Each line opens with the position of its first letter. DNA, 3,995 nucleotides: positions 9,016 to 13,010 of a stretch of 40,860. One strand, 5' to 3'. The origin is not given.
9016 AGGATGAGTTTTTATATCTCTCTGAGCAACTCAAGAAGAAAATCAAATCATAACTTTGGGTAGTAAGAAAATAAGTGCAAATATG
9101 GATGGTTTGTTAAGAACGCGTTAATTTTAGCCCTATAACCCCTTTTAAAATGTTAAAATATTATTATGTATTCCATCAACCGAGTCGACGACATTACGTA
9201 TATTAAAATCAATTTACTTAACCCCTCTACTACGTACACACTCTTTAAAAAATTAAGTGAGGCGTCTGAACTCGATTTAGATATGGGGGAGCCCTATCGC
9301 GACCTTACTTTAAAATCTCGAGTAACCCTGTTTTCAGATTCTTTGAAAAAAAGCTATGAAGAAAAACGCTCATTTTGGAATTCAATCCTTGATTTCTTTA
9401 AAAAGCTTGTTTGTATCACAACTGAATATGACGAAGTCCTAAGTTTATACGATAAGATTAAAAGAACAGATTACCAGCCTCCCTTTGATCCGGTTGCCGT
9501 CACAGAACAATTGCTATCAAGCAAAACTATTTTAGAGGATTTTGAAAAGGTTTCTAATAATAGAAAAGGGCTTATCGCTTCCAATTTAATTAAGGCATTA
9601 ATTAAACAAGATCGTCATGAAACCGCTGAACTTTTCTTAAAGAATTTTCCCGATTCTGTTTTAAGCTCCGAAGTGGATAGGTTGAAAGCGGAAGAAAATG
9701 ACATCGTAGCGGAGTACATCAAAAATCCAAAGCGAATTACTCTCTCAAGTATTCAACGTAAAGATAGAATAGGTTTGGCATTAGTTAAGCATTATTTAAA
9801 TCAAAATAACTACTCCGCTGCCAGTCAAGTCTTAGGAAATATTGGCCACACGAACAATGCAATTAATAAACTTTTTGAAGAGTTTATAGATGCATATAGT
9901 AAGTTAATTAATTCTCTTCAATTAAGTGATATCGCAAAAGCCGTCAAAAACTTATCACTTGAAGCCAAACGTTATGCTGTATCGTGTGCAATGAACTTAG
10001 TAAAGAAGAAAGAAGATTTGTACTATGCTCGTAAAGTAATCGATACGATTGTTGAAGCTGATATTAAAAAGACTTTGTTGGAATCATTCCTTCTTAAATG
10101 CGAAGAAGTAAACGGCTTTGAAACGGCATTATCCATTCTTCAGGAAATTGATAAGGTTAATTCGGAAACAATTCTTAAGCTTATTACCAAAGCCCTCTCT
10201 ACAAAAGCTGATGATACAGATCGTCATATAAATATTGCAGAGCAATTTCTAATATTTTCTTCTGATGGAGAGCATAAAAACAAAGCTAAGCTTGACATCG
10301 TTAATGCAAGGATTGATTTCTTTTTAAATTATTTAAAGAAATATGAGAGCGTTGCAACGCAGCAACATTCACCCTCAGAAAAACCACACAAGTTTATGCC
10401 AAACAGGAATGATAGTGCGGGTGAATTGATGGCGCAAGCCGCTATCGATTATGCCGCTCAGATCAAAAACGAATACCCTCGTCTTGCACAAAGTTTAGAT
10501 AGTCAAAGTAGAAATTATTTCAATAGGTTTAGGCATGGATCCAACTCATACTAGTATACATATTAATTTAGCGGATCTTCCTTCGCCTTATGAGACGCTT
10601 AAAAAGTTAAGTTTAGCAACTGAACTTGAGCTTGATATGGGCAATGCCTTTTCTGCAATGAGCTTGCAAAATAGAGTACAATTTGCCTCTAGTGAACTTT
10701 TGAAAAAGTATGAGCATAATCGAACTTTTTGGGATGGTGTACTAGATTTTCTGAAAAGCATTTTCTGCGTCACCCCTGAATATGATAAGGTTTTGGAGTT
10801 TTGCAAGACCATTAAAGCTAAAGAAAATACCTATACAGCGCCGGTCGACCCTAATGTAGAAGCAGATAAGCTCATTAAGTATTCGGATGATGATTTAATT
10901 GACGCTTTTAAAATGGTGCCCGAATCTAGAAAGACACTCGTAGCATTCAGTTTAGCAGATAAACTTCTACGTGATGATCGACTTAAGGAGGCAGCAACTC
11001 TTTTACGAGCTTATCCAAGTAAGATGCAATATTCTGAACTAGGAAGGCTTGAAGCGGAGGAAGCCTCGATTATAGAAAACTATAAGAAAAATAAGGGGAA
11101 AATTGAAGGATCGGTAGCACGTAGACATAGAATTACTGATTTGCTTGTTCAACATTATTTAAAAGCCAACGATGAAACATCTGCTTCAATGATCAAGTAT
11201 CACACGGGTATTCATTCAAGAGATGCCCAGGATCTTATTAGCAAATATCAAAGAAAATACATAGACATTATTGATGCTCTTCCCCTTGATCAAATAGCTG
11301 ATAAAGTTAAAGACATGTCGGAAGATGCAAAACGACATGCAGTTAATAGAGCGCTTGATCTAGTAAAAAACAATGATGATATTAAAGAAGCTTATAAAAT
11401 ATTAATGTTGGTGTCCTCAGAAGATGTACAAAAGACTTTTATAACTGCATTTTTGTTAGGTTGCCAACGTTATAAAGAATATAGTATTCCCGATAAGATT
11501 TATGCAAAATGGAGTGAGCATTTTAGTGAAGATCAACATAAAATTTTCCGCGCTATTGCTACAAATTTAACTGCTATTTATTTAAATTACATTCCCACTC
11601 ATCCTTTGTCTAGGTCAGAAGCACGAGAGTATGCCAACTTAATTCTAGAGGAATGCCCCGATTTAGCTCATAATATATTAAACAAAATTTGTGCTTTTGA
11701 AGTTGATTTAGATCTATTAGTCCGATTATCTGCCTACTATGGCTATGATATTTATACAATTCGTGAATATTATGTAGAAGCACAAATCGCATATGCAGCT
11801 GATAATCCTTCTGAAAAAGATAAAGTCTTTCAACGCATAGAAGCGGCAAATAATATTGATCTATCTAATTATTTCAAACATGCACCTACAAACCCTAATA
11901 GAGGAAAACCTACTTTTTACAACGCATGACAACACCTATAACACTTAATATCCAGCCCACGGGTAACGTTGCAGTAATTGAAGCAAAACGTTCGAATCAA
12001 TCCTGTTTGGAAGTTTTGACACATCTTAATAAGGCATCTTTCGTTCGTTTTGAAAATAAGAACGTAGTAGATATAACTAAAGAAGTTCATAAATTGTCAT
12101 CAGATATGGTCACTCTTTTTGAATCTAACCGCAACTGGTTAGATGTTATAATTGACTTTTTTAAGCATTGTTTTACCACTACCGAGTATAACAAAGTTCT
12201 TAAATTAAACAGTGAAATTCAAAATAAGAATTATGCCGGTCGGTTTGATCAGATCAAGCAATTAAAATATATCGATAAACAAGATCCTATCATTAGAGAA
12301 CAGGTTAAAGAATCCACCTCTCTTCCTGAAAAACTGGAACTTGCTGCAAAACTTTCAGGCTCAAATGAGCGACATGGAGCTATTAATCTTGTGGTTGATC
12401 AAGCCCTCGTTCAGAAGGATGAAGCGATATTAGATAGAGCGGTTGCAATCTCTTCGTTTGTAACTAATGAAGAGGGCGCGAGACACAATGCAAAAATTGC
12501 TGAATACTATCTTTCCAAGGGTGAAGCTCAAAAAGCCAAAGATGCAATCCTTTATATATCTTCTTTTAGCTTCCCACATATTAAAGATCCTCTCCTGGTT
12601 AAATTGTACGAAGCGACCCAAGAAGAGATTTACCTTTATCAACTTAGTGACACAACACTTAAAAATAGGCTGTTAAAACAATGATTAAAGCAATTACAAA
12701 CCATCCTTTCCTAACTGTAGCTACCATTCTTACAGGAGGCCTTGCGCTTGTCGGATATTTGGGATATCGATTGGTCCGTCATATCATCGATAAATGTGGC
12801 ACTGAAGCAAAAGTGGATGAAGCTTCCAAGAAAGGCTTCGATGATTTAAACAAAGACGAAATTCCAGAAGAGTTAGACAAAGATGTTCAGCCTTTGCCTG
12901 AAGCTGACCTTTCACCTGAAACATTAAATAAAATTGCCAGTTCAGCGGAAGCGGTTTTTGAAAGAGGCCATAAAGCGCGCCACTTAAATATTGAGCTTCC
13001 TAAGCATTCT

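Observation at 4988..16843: Ten-gene, same-strand, translationally coupled array of uncharacterised paralogs (candidate secreted-effector family expansion)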

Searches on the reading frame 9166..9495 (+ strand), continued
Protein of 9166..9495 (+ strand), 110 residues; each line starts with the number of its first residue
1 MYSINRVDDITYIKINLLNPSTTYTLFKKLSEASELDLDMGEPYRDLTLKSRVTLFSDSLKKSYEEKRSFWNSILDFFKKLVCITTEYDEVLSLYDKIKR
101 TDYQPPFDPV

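Call 91: find_encoding_contigs(protein=P0020, flank=10000, max_places=3)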
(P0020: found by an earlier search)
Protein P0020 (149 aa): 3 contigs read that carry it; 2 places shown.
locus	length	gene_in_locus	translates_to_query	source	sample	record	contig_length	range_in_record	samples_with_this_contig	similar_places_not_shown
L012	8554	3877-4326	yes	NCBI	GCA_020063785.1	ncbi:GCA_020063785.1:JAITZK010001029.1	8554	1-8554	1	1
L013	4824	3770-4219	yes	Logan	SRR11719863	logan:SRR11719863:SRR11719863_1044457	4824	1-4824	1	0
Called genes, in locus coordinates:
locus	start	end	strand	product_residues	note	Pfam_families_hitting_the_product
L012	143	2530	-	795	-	PF09364:XFP_N, PF03894:XFP, PF09363:XFP_C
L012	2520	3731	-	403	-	PF00871:Acetate_kinase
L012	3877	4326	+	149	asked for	-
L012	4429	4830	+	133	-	-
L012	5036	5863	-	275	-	PF01149:Fapy_DNA_glyco, PF06831:H2TH, PF06827:zf-FPG_IleRS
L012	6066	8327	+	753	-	-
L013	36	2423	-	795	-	PF09364:XFP_N, PF03894:XFP, PF09363:XFP_C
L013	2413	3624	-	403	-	PF00871:Acetate_kinase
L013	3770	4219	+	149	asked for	-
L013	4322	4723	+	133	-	-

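Call 92: search_protein_families(library=pfam, proteins=[L012:4429-4830:+, L012:6066-8327:+, L010:11492-12004:-, L008:6367-7230:+, L009:7515-9707:+], max_evalue=0.05)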
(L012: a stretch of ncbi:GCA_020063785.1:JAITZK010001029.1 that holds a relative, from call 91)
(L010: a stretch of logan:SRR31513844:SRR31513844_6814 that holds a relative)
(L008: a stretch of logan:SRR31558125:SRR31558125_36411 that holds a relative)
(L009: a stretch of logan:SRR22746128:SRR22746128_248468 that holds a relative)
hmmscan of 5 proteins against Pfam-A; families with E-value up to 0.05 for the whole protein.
L012:4429-4830:+ (133 aa): 0 families

L012:6066-8327:+ (753 aa): 0 families

L010:11492-12004:- (170 aa): 1 family
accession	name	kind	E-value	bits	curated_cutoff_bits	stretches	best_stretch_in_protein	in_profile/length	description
PF05932.18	CesT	-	4.1e-31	108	22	1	9-130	2-119/119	Tir chaperone protein (CesT) family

L008:6367-7230:+ (287 aa): 0 families

L009:7515-9707:+ (730 aa): 0 families

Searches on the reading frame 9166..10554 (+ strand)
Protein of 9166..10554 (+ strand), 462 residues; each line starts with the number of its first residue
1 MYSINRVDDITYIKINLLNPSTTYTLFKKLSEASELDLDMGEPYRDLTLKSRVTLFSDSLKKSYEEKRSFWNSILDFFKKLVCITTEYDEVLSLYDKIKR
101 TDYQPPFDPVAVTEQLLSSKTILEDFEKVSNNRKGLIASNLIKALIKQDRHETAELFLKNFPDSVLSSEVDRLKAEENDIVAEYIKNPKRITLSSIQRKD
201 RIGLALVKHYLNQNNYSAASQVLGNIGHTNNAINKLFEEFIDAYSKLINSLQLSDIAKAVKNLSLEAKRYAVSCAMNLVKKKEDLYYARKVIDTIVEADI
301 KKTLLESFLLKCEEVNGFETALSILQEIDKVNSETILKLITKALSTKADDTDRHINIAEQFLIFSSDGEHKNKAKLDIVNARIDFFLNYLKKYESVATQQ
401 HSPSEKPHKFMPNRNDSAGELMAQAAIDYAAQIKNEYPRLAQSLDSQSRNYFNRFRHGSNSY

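Call 4: search_protein_families(library=pfam, proteins=[window:9166-10554:+], max_evalue=0.1)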
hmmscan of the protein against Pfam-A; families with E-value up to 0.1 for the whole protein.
window:9166-10554:+ (462 aa): 5 families
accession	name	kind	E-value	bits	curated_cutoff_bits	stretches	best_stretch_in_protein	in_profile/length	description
PF14559.12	TPR_19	-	0.003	18.3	25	0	201-227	26-52/68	Tetratricopeptide repeat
PF24760.1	TPR_IF140_C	-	0.012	16.4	27.4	0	195-224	92-121/124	IF140 C-terminal TPR domain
PF17241.8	Retrotran_gag_4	-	0.028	14.6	23.5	0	288-349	76-137/154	Ty5 Gag N-terminal region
PF19579.4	FtsL_2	-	0.042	14.2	24.6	0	215-267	35-86/100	Bacteriodetes cell division protein (FtsL-like)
PF20833.2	RNase_E_G_Thio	-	0.079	13.5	26.8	0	157-207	21-71/86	RNase E/G, Thioredoxin-like domain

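Call 28: search_protein_families(library=ncbifam, proteins=[window:9166-10554:+], max_evalue=0.1)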
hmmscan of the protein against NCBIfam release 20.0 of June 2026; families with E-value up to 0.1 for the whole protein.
window:9166-10554:+ (462 aa): 1 family
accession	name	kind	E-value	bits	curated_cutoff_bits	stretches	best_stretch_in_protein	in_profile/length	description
NF051852.1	efflux_TF_MtrR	exception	0.011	15.5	280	1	290-368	94-172/205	multidrug efflux system transcriptional repressor MtrR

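Call 48: predict_structure(alignment_id=A6)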
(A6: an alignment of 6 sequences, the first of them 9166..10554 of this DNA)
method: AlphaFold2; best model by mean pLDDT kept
length: 462 residues; sequences in the alignment: 6
mean_pLDDT: 67.9   pTM: 0.43
mean pLDDT of the five models: 67.9, 65.8, 65.3, 64.0, 63.2
residues with pLDDT >= 90: 92; 70-90: 133; 50-70: 119; < 50: 118
segments of 3 or more residues with pLDDT < 50: 1-12, 78-87, 328-418, 458-462
pLDDT, mean of each block of 10 residues (from residue 1): 36 56 62 60 69 67 61 52 46 63 68 90 91 89 90 91 91 90 88 80 91 88 80 88 92 94 89 89 86 82 74 67 52 45 42 32 38 44 45 37 34 42 67 68 69 53 27
secondary structure, 60 per line:
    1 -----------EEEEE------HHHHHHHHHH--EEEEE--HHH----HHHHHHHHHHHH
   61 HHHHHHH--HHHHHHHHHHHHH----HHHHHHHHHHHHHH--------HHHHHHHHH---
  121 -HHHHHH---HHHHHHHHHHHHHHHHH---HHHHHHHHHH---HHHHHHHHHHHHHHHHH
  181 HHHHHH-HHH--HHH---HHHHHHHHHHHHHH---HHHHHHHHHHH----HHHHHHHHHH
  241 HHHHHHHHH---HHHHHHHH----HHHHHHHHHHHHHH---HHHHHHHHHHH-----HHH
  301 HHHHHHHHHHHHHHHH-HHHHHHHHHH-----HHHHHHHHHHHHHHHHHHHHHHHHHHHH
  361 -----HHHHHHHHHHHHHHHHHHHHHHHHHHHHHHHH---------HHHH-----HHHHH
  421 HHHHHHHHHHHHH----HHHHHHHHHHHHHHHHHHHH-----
elements in order: E12-16 H23-32 E35-39 H49-67 H70-82 H87-100 H109-117 H122-127 H131-147 H151-160 H164-186 H199-212 H216-226 H231-249 H253-260 H265-278 H282-292 H298-316 H318-327 H333-360 H366-397 H407-410 H416-433 H438-457
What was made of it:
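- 9166..10554 (+): ORF4, 462 aa, N-module plus TPR-like alpha-solenoid; full-length paralog of ORF5; absent from the related strain. In the AF2 model, residues 110-310 have pLDDT about 90 and are all helical (call 48).
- On Polymorphic toxin systems: The ORF4 C-terminus is a solenoid (call 48).
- Checked: The claim that they are helical and repeat-like was tested only for ORF4, by an AF2 model with pLDDT about 90 over residues 110-310 (call 48).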

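Call 58: fold_search(model_id=the predicted structure, library=pdb)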
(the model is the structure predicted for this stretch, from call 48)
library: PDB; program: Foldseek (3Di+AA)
matches with E <= 10: 607; with E <= 0.001: 0
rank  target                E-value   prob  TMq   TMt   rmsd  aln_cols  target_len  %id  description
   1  7rqf_A                1.5e-02  0.84  0.18  0.16  28.8       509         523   14  Crystal Structure of LbcA (lipoprotein binding partner of CtpA) of Pseudomonas aeruginosa (released 2022-04-27)
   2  5orq_A                2.9e-02  0.97  0.18  0.22  22.2       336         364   15  Crystal structure of designed cPPR-Telo1 in complex with ssDNA (released 2018-06-20)
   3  4gpk_B                4.0e-02  0.47  0.13  0.15  24.3       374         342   14  Crystal structure of NprR in complex with its cognate peptide NprX (released 2013-07-03)
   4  5orm                  4.2e-02  0.72  0.16  0.19  19.2       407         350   12  Crystal structure of designed cPPR-Telo1 (released 2018-06-20)
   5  9kfx_A                5.0e-02  0.75  0.16  0.13  23.0       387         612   16  Crystal structure of synthetic PPR-DYW in complex with target RNA (released 2025-11-12)
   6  8hmc_B                5.7e-02  0.63  0.16  0.08  21.6       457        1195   14  base module state 1 of Tetrahymena IFT-A (released 2023-06-14)
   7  7pnt_V                7.4e-02  0.41  0.12  0.15  31.8       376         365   14  Assembly intermediate of mouse mitochondrial ribosome small subunit without mS37 in complex with RbfA and Tfb1m (released 2022-06-15)
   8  8eoi_B                9.2e-02  0.69  0.15  0.22  19.6       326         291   14  Structure of a human EMC:human Cav1.2 channel complex in GDN detergent (released 2023-05-24)
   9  3q15_B                1.1e-01  0.41  0.14  0.17  22.3       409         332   13  Crystal Structure of RapH complexed with Spo0F (released 2011-02-23)
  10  4oe1_B                1.1e-01  0.47  0.17  0.13  23.6       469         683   11  Crystal structure of the pentatricopeptide repeat protein PPR10 (C256S/C430S/C449S) in complex with an 18-nt PSAJ rna  (released 2014-09-24)
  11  4ui9_J                1.1e-01  0.44  0.14  0.13  24.0       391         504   12  Atomic structure of the human Anaphase-Promoting Complex (released 2015-06-17)
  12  6rw4_V                1.2e-01  0.44  0.13  0.16  31.9       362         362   17  Structure of human mitochondrial 28S ribosome in complex with mitochondrial IF3 (released 2020-06-03)
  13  5i9f_A                1.2e-01  0.41  0.16  0.18  27.6       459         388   14  Crystal structure of designed pentatricopeptide repeat protein dPPR-U10 in complex with its target RNA U10 (released 2016-04-27)
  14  9k1y_C                1.3e-01  0.63  0.20  0.14  17.4       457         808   10  Structure of the SF3B core, harboring the R625H mutation in SF3B1, in complex with intron-U2 snRNA (released 2025-09-03)
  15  8fgw_A                1.3e-01  0.30  0.14  0.08  24.2       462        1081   14  Human IFT-A complex structures provide molecular insights into ciliary transport (released 2023-02-22)
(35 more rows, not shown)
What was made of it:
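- On TPR repeat proteins: The top Foldseek hits are TPR/PPR proteins but with E 0.015-0.3 and TM<=0.25 (call 58).
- Closest known: TPR/PPR-type alpha-solenoid and LRR protein-binding scaffolds. Same: ORF4 residues 110-310 are modelled with confidence as stacked helical hairpins, and the best (weak) Foldseek hits are all TPR/PPR proteins (calls 48, 58).
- ORF8 has LRRs and ORF4 has a solenoid (calls 4, 48, 58). TPR-like solenoids are also common in bacterial housekeeping scaffolds: top weak Foldseek hits include LbcA, LapB and BamD (call 58).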

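Call 82: search_protein_families(library=padloc, proteins=[window:9166-10554:+], max_evalue=0.01)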
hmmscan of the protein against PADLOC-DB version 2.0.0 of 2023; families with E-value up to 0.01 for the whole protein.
window:9166-10554:+ (462 aa): 0 families

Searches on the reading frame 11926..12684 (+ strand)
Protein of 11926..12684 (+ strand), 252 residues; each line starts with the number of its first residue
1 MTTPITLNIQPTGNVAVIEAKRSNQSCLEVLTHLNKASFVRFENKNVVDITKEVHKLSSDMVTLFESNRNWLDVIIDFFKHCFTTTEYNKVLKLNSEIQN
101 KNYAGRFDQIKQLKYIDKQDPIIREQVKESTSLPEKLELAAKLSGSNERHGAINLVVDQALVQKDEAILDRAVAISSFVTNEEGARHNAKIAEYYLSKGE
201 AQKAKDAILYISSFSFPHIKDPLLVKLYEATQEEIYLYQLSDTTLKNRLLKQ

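Call 4: search_protein_families(library=pfam, proteins=[window:11926-12684:+], max_evalue=0.1)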
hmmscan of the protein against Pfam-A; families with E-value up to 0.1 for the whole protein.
window:11926-12684:+ (252 aa): 1 family
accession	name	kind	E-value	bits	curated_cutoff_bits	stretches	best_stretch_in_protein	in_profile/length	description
PF12746.13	GNAT_acetyltran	-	0.026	14.6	26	1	45-119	54-129/243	GNAT acetyltransferase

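Call 28: search_protein_families(library=ncbifam, proteins=[window:11926-12684:+], max_evalue=0.1)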
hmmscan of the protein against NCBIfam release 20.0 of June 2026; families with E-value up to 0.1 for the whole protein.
window:11926-12684:+ (252 aa): 2 families
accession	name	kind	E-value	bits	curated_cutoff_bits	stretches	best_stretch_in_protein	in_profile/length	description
NF007539.0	PRK10151.1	equivalog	0.059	13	184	0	57-109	20-72/179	50S ribosomal protein L7/L12-serine acetyltransferase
NF045837.1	Mplas_Cys_pep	subfamily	0.091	12.7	45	0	46-125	83-163/240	putative cysteine peptidase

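Call 82: search_protein_families(library=padloc, proteins=[window:11926-12684:+], max_evalue=0.01)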
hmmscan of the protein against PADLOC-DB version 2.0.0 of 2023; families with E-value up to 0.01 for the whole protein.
window:11926-12684:+ (252 aa): 1 family
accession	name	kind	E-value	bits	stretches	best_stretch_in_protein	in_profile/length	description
PDLC04173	GajB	-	0.0013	15.7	1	8-111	248-343/471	-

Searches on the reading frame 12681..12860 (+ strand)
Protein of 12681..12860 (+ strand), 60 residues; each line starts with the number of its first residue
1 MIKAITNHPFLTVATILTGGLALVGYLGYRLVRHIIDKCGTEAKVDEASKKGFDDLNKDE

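Call 78: find_related_loci(query=A9, collection=metagenome_contigs, flank=10000)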
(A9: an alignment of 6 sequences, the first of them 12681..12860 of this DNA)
Query A9 (60 aa) in metagenome_contigs; peptide patterns used: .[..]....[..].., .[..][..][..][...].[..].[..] (x = any residue, [..] = any of these).
375 stretches matched a pattern; 1 encode a relative of the query (tblastn E <= 1e-3); 1 distinct loci.
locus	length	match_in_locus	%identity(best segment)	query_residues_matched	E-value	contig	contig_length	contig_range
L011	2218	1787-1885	52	18-50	8e-9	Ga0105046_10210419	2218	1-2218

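Call 92: search_protein_families(library=pfam, proteins=[L011:367-1686:+], max_evalue=0.05)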
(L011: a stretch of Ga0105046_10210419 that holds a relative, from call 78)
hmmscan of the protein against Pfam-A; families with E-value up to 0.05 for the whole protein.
L011:367-1686:+ (439 aa): 0 families
